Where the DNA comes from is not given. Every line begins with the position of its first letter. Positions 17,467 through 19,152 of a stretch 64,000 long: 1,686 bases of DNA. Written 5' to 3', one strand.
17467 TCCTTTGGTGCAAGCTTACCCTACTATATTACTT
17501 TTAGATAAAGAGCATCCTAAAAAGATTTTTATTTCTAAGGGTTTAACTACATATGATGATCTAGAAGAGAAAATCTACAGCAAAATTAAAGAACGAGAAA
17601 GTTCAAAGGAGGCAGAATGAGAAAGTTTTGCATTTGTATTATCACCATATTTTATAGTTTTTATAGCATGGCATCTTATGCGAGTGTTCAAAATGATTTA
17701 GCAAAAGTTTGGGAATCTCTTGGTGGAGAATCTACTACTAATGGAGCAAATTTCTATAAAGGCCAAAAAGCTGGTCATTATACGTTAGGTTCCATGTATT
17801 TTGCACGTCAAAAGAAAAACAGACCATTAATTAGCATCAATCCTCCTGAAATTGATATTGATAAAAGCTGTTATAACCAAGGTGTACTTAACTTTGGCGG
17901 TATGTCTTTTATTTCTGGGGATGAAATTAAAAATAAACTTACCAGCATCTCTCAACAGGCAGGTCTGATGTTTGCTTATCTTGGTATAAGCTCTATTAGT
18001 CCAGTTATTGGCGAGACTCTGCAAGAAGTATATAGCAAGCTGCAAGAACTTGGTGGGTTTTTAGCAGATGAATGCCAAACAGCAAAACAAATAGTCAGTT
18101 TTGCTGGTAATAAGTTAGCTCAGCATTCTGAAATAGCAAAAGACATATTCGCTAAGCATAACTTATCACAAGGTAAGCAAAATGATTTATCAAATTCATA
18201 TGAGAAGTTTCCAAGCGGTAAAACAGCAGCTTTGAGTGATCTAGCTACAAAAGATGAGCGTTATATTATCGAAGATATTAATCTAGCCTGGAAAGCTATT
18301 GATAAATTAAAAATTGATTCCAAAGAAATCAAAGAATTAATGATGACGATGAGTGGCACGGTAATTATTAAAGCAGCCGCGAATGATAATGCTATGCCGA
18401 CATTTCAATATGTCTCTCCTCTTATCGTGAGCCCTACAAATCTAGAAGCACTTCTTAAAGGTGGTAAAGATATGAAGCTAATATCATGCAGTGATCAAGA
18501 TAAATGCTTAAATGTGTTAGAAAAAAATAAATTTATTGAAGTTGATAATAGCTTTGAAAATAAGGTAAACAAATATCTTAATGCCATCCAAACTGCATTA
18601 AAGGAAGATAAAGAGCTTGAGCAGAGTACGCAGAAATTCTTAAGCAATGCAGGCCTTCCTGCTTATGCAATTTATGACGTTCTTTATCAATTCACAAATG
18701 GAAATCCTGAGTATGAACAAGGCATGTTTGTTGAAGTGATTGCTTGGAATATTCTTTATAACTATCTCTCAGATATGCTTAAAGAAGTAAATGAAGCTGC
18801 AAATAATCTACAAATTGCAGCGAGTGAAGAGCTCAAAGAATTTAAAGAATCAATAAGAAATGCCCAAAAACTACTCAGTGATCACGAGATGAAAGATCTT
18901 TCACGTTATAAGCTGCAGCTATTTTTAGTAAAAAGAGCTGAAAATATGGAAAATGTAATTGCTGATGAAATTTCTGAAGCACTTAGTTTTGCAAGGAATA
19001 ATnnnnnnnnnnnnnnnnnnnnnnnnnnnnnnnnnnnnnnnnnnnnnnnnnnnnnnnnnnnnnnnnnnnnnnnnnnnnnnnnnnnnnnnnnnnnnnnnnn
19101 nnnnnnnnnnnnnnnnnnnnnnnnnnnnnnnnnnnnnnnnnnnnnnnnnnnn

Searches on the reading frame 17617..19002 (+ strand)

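Call 24: search_protein_families(library=pfam, proteins=[window:17617-19002:+], max_evalue=0.001)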
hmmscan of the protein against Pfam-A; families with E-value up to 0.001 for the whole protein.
window:17617-19002:+ (462 aa): 1 family
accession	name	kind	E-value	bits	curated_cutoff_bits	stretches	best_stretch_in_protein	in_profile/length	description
PF06122.16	TraH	-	7.8e-54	183.8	25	1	32-386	5-358/358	Conjugative relaxosome accessory transposon protein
